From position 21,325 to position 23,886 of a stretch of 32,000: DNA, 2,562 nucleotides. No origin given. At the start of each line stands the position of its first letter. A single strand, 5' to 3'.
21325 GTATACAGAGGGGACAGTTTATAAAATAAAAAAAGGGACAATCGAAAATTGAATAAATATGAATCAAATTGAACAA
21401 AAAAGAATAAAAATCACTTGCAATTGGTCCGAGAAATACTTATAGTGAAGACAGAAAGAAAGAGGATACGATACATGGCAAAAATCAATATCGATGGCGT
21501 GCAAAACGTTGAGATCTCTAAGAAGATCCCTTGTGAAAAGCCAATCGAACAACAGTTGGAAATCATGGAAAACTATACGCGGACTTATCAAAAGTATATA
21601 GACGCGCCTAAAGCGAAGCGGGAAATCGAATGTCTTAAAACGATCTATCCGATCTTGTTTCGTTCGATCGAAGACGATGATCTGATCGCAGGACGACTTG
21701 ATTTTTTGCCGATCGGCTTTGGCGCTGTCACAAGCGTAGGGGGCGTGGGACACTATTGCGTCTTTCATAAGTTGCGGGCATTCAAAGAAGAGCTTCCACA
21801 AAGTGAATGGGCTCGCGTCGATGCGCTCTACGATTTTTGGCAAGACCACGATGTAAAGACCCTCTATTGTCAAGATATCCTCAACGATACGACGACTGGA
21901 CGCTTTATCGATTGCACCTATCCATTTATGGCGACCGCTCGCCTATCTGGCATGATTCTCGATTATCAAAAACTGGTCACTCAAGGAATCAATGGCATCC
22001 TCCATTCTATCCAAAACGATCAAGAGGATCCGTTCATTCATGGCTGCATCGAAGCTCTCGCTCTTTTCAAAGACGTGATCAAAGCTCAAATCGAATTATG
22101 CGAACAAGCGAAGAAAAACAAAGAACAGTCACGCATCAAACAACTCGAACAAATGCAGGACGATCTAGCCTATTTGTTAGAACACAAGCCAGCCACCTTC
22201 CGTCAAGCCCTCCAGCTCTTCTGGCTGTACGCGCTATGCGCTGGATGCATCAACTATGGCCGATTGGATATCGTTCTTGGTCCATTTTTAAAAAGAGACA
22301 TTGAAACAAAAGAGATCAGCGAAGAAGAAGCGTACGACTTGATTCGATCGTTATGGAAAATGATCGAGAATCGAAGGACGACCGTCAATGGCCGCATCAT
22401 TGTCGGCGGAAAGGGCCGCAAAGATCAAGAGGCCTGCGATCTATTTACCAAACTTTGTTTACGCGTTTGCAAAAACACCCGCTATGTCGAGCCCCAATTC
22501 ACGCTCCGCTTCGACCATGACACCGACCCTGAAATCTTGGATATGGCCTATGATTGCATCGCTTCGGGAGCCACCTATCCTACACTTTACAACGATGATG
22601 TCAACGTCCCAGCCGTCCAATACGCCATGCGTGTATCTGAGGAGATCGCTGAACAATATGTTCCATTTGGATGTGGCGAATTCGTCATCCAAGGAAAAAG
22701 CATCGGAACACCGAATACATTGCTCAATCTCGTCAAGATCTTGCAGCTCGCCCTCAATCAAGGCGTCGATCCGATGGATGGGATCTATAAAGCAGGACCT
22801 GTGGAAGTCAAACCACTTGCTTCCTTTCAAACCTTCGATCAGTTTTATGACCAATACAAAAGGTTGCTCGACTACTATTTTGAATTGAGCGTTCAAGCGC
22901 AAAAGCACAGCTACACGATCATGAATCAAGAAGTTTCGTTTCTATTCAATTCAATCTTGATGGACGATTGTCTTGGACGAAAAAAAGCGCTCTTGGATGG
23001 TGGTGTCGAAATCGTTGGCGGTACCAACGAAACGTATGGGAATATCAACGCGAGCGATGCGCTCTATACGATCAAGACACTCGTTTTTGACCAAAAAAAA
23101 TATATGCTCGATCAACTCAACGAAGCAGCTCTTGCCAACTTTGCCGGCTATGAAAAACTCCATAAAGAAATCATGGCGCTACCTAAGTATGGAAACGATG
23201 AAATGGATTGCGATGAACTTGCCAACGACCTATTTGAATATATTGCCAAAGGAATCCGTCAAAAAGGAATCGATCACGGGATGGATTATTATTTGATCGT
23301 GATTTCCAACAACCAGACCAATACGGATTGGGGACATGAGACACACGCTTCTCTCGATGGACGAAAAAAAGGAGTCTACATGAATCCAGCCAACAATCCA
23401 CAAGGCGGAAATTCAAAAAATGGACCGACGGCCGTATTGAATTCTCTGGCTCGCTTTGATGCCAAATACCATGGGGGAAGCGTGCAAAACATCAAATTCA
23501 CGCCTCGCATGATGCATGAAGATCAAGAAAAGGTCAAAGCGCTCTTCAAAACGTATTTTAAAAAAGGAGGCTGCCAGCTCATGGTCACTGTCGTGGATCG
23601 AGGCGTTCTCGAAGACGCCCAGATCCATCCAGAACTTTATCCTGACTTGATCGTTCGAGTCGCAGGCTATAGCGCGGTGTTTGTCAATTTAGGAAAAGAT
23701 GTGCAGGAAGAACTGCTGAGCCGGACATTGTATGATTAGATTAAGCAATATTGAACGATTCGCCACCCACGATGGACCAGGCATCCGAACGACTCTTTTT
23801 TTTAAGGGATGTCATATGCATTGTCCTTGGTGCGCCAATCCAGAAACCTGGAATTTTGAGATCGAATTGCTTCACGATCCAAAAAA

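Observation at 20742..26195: Orphan glycyl-radical-enzyme operon: short PFL2-type GRE + activase + DeoR regulator + NanE-like sugar-phosphate epimerase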

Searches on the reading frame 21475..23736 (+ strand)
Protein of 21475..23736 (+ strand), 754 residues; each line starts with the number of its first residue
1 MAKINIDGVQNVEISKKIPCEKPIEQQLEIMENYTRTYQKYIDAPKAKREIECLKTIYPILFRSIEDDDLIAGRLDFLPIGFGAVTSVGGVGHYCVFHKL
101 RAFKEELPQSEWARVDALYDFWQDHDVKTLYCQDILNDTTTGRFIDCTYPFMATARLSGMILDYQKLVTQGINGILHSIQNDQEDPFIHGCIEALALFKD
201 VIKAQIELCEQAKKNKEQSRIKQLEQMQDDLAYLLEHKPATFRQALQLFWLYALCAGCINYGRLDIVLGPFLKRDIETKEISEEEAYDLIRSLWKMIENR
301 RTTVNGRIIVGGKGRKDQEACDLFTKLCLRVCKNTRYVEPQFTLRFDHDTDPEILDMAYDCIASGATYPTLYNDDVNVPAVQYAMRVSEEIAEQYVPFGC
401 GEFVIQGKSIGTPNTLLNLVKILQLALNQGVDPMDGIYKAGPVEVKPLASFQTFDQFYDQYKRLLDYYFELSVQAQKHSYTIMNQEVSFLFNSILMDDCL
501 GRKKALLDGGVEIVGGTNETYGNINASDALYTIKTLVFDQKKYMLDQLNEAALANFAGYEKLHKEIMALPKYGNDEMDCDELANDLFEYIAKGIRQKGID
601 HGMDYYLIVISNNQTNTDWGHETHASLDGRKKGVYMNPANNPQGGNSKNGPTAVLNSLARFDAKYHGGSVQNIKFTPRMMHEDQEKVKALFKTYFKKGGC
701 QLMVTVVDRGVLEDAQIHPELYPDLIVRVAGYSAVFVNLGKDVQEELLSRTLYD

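Call 3: search_protein_families(library=pfam, proteins=[window:21475-23736:+])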
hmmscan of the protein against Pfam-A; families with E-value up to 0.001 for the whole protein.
window:21475-23736:+ (754 aa): 3 families
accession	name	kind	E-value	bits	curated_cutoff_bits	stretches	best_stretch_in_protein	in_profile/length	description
PF02901.20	PFL-like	-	1.5e-115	387.8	24.3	1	14-604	10-632/647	Pyruvate formate lyase-like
PF01228.26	Gly_radical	-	4.3e-27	95.2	22.2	1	638-737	3-106/106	Glycine radical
PF11230.13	YjjI-like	-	0.0004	19.3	23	1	261-380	98-204/485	Glycyl radical enzyme YjjI-like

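Call 4: search_protein_families(library=ncbifam, proteins=[window:21475-23736:+])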
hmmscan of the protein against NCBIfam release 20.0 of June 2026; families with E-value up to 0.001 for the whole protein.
window:21475-23736:+ (754 aa): 12 families
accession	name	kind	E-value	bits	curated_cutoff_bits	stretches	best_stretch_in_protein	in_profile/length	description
TIGR01774.1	PFL2-3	subfamily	6.7e-90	302.4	678.2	1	28-751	22-782/786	formate C-acetyltransferase/glycerol dehydratase family glycyl radical enzyme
NF043068.1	glycl_HYPD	equivalog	3.7e-77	260.1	1100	1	191-751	202-780/784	trans-4-hydroxy-L-proline dehydratase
NF048009.1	SfplDhtHpfGKleb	equivalog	7.8e-70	235.9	1000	1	116-751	138-820/824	(2S)-3-sulfopropanediol dehydratase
TIGR04394.1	choline_CutC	equivalog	1.7e-68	231.9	1050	1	210-752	224-785/789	choline trimethylamine-lyase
NF048011.1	SfplDhtHpsGDes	equivalog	5.6e-62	210.2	1000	1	204-752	243-818/821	(2S)-3-sulfopropanediol dehydratase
NF033715.1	glycyl_HPDL_Lrg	equivalog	4.3e-61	206.8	1150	3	559-754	703-900/901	4-hydroxyphenylacetate decarboxylase large subunit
NF033718.1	indole_decarb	equivalog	3.1e-60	204.3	1100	2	559-754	670-867/868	indoleacetate decarboxylase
NF007437.0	PRK09983.1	equivalog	1.1e-59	202.3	1109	1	26-752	19-762/765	formate C-acetyltransferase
TIGR01255.1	pyr_form_ly_1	equivalog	5.3e-26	91.3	994.2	1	400-752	404-740/744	formate C-acetyltransferase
NF038360.1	rad_fix_GrcA3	exception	3.9e-18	65.3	158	1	686-753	8-75/78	autonomous glycyl radical cofactor GrcA3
NF008341.1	PRK11127.1-1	equivalog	1.9e-12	47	145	1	702-753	26-77/80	autonomous glycyl radical cofactor GrcA2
TIGR04365.1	spare_glycyl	equivalog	1.6e-10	41.3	170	1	696-752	66-122/126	autonomous glycyl radical cofactor GrcA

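Call 6: find_homologous_proteins(query=window:21475-23736:+)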
Query window:21475-23736:+ (754 aa): 2114 proteins with E <= 0.001 among 8000 candidates; the best 120 are listed.
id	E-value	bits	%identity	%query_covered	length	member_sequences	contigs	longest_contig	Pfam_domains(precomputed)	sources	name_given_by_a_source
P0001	0.0e+0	1717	98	100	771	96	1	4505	PF02901.21,PF01228.27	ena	-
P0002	0.0e+0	1487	83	100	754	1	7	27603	PF02901.21,PF01228.27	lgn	-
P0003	0.0e+0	1485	83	100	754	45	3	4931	PF02901.21,PF01228.27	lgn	-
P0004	0.0e+0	1444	81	100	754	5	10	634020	PF02901.21,PF01228.27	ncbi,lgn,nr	ncbi:hypothetical protein C815_00406 [Firmicutes bacterium M10-2]|nr:hypothetical protein C815_00406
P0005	0.0e+0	1439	81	100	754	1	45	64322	PF02901.21,PF01228.27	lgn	-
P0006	0.0e+0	1437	81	100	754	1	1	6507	PF02901.21,PF01228.27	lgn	-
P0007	0.0e+0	1424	80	100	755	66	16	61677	PF02901.21,PF01228.27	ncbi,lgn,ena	-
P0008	0.0e+0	1396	79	100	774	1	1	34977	PF02901.21,PF01228.27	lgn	-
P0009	0.0e+0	1385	78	100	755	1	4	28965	PF02901.21,PF01228.27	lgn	-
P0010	0.0e+0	1358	77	100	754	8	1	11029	PF02901.21,PF01228.27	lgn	-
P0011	0.0e+0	1354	77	100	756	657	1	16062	PF02901.21,PF01228.27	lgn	-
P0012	0.0e+0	1354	78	100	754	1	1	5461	PF02901.21,PF01228.27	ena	-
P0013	0.0e+0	1354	78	100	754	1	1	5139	PF02901.21,PF01228.27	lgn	-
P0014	0.0e+0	1353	78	100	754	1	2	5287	PF02901.21,PF01228.27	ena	-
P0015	0.0e+0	1353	78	100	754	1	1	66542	PF02901.21,PF01228.27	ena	-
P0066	0.0e+0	1314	74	100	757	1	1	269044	PF02901.21,PF01228.27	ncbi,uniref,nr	ncbi:pyruvate formate-lyase [Peptacetobacter hominis]|uniref:Pyruvate formate-lyase n=2 Tax=Peptacet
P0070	0.0e+0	1312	75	100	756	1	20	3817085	PF02901.21,PF01228.27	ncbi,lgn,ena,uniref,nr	ncbi:pyruvate formate lyase family protein [Thomasclavelia ramosa]|uniref:pyruvate formate lyase fam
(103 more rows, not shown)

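Call 8: search_solved_structures(query=window:21475-23736:+, max_evalue=1e-10)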
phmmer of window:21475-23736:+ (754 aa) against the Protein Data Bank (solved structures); distinct sequences matched with E-value up to 1e-10: 33.
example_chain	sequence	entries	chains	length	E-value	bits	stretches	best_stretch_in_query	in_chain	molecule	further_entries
5i2a_A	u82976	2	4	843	8.4e-61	209.6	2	210-557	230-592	Diol-dehydratase | Diol dehydratase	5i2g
9f3w_A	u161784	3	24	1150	1.9e-59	205.1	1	228-753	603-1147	Choline trimethylamine-lyase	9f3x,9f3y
6vxc_A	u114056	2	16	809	3e-59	204.4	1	210-751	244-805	Trans-4-hydroxy-L-proline dehydratase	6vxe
8id7_A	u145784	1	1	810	5.2e-58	200.3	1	209-751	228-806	Probable dehydratase YbiW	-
8yjn_A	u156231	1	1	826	5.6e-58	200.2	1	209-751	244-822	Probable dehydratase YbiW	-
1r8w_A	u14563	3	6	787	2.2e-57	198.3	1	45-751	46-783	glycerol dehydratase | B12-independent glycerol dehydratase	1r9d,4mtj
9rco_A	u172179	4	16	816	5.7e-57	196.9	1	207-751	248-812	Glycyl radical protein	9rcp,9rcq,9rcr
9ht9_A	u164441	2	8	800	9.7e-56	192.8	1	209-752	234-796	Choline trimethylamine-lyase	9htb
9r0v_A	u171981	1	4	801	9.7e-56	192.8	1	209-752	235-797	Choline trimethylamine-lyase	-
6vue_A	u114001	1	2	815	1e-55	192.7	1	209-752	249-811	Choline trimethylamine-lyase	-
5fay_A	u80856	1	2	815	1e-55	192.7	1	209-752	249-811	Choline trimethylamine-lyase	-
5fau_A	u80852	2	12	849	1.2e-55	192.6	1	209-752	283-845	Choline trimethylamine-lyase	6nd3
5faw_A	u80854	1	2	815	1.3e-55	192.4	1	209-752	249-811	Choline trimethylamine-lyase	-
6xs4_A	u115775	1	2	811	2.6e-55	191.4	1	174-752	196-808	Formate C-acetyltransferase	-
5fav_A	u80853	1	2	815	2.6e-55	191.4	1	209-752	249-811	Choline trimethylamine-lyase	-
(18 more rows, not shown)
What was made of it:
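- On YbiW/PflD anhydrohexitol-6-P isomerases: 176-200 bits by phmmer (call 8).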

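Call 15: find_related_loci(query=window:21475-23736:+, collection=genome_contigs, flank=10000)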
Query window:21475-23736:+ (754 aa) in genome_contigs; peptide patterns used: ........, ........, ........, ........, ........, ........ (x = any residue, [..] = any of these).
57 stretches matched a pattern; 25 encode a relative of the query (tblastn E <= 1e-3); 23 distinct loci.
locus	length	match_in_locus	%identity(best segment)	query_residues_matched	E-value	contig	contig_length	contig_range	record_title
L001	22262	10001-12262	81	1-754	0e+0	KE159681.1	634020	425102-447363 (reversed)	Firmicutes bacterium M10-2 genomic scaffold acPFH-supercont1.1, whole genome shotgun sequence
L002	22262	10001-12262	77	1-754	0e+0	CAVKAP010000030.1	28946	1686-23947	Segatella copri isolate H07683-L1_cleanbin_000013 genome assembly, contig: Spades_H07683-L1_contig_1091, whole genome sh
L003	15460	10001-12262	75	1-754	0e+0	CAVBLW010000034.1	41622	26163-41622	Bacteroidaceae bacterium isolate SRR8978296_cleanbin_000002 genome assembly, contig: Spades_SRR8978296_contig_25, whole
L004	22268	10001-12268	74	1-754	0e+0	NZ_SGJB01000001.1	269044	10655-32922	Peptacetobacter hominis strain ZHW00191 contig1, whole genome shotgun sequence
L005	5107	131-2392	75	1-754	0e+0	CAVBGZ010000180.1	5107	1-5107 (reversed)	Waltera intestinalis isolate H07666-L1_cleanbin_000013 genome assembly, contig: Spades_H07666-L1_contig_11578, whole gen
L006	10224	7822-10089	72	1-754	0e+0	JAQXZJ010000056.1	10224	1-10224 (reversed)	MAG: Erysipelotrichaceae bacterium isolate SUG1660 k141_2153085, whole genome shotgun sequence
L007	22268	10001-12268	74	1-754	0e+0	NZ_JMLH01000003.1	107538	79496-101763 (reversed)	Thomasclavelia saccharogumia DSM 17460 BR82DRAFT_scaffold00003.3_C, whole genome shotgun sequence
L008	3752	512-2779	74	1-754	0e+0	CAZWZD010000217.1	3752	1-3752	MAG TPA_asm: uncultured Erysipelotrichales bacterium isolate SRP222994_co1_377 genome assembly, contig: NODE_45330_lengt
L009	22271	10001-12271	72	1-754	0e+0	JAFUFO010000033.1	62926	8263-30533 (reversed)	MAG: Solobacterium sp. isolate RGIG4449 Roe_deer_Omasum-4__c4352, whole genome shotgun sequence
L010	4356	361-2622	70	1-754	0e+0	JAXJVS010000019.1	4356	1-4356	MAG: Bacilli bacterium isolate DOME_MAG_5827 5827_C0402_k141_77037, whole genome shotgun sequence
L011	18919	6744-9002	68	1-754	0e+0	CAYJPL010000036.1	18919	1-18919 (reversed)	MAG TPA_asm: uncultured Erysipelotrichales bacterium isolate ERP123703_co5_70 genome assembly, contig: NODE_1510_length_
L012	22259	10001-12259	69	1-754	0e+0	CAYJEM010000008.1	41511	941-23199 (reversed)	MAG TPA_asm: uncultured Erysipelotrichales bacterium isolate ERP123703_co3_201 genome assembly, contig: NODE_932_length_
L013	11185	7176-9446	72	1-754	0e+0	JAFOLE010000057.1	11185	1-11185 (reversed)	MAG: Solobacterium sp. isolate RGIG568 Dairy_cattle_Duodenum.Co__c406428, whole genome shotgun sequence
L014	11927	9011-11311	69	1-754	0e+0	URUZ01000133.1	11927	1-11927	uncultured Clostridium sp. isolate UMGS1373 genome assembly, contig: NODE_1118_length_11927_cov_4.145148, whole genome s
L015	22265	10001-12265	70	1-754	0e+0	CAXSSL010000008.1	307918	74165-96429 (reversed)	Clostridiales bacterium VE202-15 isolate CC00199 genome assembly, contig: CC00199_8_NODE_8_length_307918_cov_178.867276,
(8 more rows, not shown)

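Call 17: find_encoding_contigs(protein=P0070, flank=10000, max_places=3)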
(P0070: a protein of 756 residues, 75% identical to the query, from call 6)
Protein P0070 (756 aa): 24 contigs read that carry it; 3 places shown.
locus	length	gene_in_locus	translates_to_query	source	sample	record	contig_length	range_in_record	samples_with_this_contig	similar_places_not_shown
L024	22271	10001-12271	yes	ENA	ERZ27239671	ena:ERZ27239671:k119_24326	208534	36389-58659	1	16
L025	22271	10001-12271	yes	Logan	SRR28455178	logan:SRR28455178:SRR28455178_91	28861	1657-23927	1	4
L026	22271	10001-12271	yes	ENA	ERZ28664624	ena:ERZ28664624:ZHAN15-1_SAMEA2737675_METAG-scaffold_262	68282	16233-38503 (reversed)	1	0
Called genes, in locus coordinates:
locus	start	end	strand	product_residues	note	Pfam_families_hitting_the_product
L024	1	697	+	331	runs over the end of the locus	PF02534:T4SS-DNA_transf, PF10412:TrwB_AAD_bind, PF12696:TraG-D_C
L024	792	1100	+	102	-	-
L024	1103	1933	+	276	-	PF19478:TrbL_2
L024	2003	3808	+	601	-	-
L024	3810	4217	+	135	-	PF12666:PrgI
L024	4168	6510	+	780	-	PF01935:DUF87 (weak), PF19044:P-loop_TraG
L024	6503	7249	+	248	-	PF20379:DUF6674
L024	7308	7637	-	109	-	-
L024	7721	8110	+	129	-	PF19552:DUF6075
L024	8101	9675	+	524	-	PF13702:Lysozyme_like, PF05257:CHAP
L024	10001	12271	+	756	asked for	PF02901:PFL-like, PF01228:Gly_radical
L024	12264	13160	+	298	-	PF13353:Fer4_12, PF04055:Radical_SAM, PF00037:Fer4 (weak), PF13237:Fer4_10 (weak), PF14697:Fer4_21 (weak), PF12838:Fer4_7, PF25160:LdpA_Fe-S-bd (weak), PF00037:Fer4 (weak), +4 more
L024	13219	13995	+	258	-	PF01022:HTH_5 (weak), PF08220:HTH_DeoR, PF08279:HTH_11 (weak), PF12802:MarR_2 (weak), PF00392:GntR (weak), PF00455:DeoRC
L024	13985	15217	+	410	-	PF12833:HTH_18, PF00165:HTH_AraC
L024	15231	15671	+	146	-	PF08282:Hydrolase_3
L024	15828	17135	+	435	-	PF01609:DDE_Tnp_1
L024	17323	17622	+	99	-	PF05116:S6PP (weak), PF08282:Hydrolase_3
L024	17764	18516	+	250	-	PF04131:NanE, PF00478:IMPDH, PF01070:FMN_dh (weak)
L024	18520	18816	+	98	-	-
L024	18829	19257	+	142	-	PF03610:EIIA-man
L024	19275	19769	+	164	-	PF03830:PTSIIB_sorb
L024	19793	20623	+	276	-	PF03609:EII-Sor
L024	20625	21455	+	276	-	PF03613:EIID-AGA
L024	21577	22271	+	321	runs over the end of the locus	PF01408:GFO_IDH_MocA, PF22725:GFO_IDH_MocA_C3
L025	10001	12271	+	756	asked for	PF02901:PFL-like, PF01228:Gly_radical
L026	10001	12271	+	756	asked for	PF02901:PFL-like, PF01228:Gly_radical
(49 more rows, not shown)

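Call 18: find_encoding_contigs(protein=P0066, flank=10000, max_places=2)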
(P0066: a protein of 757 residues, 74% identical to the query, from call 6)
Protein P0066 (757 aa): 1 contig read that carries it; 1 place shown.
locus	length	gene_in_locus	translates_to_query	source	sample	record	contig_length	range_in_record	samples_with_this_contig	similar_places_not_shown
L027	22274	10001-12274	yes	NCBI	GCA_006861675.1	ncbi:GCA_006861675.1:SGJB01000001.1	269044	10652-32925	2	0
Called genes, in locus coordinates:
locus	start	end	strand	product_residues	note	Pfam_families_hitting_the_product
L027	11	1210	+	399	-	PF02872:5_nucleotid_C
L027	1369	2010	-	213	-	PF27462:RecX_N, PF21982:RecX_HTH1 (weak), PF02631:RecX_HTH2, PF21981:RecX_HTH3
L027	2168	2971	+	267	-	PF00005:ABC_tran, PF13304:AAA_21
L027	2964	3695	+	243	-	-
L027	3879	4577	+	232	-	PF01467:CTP_transf_like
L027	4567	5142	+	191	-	PF08668:HDOD (weak), PF01966:HD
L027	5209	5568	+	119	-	PF02410:RsfS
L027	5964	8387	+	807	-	PF00133:tRNA-synt_1, PF01921:tRNA-synt_1f (faint), PF01406:tRNA-synt_1e (faint), PF09334:tRNA-synt_1g, PF13603:tRNA-synt_1_2, PF00133:tRNA-synt_1, PF09334:tRNA-synt_1g, PF08264:Anticodon_1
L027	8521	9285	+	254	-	PF06738:ThrE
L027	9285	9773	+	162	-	PF06738:ThrE (weak), PF12821:ThrE_2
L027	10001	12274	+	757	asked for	PF02901:PFL-like, PF01228:Gly_radical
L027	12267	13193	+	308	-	PF13353:Fer4_12, PF00037:Fer4 (weak), PF12797:Fer4_2 (faint), PF12838:Fer4_7, PF13187:Fer4_9, PF00037:Fer4 (weak), PF12837:Fer4_6 (weak), PF04055:Radical_SAM, +1 more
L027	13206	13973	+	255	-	PF08220:HTH_DeoR, PF08279:HTH_11 (weak), PF12802:MarR_2 (weak), PF00392:GntR (weak), PF00455:DeoRC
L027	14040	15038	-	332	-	PF00710:Asparaginase, PF17763:Asparaginase_C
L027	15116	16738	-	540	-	PF00155:Aminotran_1_2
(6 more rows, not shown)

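Call 22: search_protein_families(library=pfam, proteins=[L015:8073-9989:+, L015:14275-15024:+, L015:15011-15469:+, L015:15466-16317:+, L015:16321-17061:+, L007:16241-16984:+, L007:17077-17949:+, L007:18002-18697:+, L007:18672-19613:+, L007:19679-20689:+], max_evalue=0.00001)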
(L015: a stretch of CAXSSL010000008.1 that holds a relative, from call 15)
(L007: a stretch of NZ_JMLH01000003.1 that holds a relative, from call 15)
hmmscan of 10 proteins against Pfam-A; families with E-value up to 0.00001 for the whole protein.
L015:8073-9989:+ (638 aa): 3 families
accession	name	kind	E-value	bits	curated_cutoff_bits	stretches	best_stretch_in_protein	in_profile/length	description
PF00359.27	PTS_EIIA_2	-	1.3e-30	106.7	27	1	7-147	2-142/144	Phosphoenolpyruvate-dependent sugar phosphotransferase system, EIIA 2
PF02378.23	PTS_EIIC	-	2.2e-18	66.8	30.7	1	300-577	1-319/319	Phosphotransferase system, EIIC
PF02302.22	PTS_IIB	-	4.1e-15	56.6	23.6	1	164-252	2-88/90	PTS system, Lactose/Cellobiose specific IIB subunit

L015:14275-15024:+ (249 aa): 0 families

L015:15011-15469:+ (152 aa): 0 families

L015:15466-16317:+ (283 aa): 0 families

L015:16321-17061:+ (246 aa): 2 families
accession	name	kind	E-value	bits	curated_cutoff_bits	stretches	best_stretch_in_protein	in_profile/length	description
PF04280.21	Tim44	-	3.3e-09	37.4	29.6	1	64-183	5-125/147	Tim44-like domain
PF13240.11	Zn_Ribbon_1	-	5.1e-06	26.5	25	1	207-228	2-22/23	zinc-ribbon domain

L007:16241-16984:+ (247 aa): 2 families
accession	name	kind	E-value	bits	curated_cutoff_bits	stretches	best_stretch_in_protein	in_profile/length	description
PF07702.18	UTRA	-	3.7e-25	88.8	23.8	1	105-234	3-137/141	UTRA domain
PF00392.27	GntR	-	2e-17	63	27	1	18-81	1-64/64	Bacterial regulatory proteins, gntR family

L007:17077-17949:+ (290 aa): 6 families
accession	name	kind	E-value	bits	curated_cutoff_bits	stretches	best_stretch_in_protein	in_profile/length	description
PF04321.23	RmlD_sub_bind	-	1.4e-42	146.1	27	1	3-285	2-284/287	RmlD substrate binding domain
PF01370.27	Epimerase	-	1.7e-23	83.7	20.9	1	4-156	1-176/240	NAD dependent epimerase/dehydratase family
PF16363.11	GDP_Man_Dehyd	-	2.8e-13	50.5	27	1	35-135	59-162/332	GDP-mannose 4,6 dehydratase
PF02719.21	Polysacc_synt_2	-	9.4e-09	35.3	20.2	1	36-107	62-134/293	Polysaccharide biosynthesis protein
PF07993.18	NAD_binding_4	-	9.9e-08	31.9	20.1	1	49-112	86-147/258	Male sterility protein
PF01073.25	3Beta_HSD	-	2.6e-06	27.1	22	0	33-134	50-154/280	3-beta hydroxysteroid dehydrogenase/isomerase family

L007:18002-18697:+ (231 aa): 1 family
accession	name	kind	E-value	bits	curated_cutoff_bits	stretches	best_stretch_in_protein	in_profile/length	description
PF01791.15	DeoC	-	1.6e-14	54.5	23.8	1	15-206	6-214/229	DeoC/LacD family aldolase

L007:18672-19613:+ (313 aa): 1 family
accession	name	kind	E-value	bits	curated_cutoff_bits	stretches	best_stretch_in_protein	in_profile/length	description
PF20511.4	PMI_typeI_cat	-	4.7e-09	36.9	22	1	30-107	35-111/143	Phosphomannose isomerase type I, catalytic domain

L007:19679-20689:+ (336 aa): 0 families
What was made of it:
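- A Fru-type EIIABC ends 3 nt before the GRE in L014/L015 (call 22).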
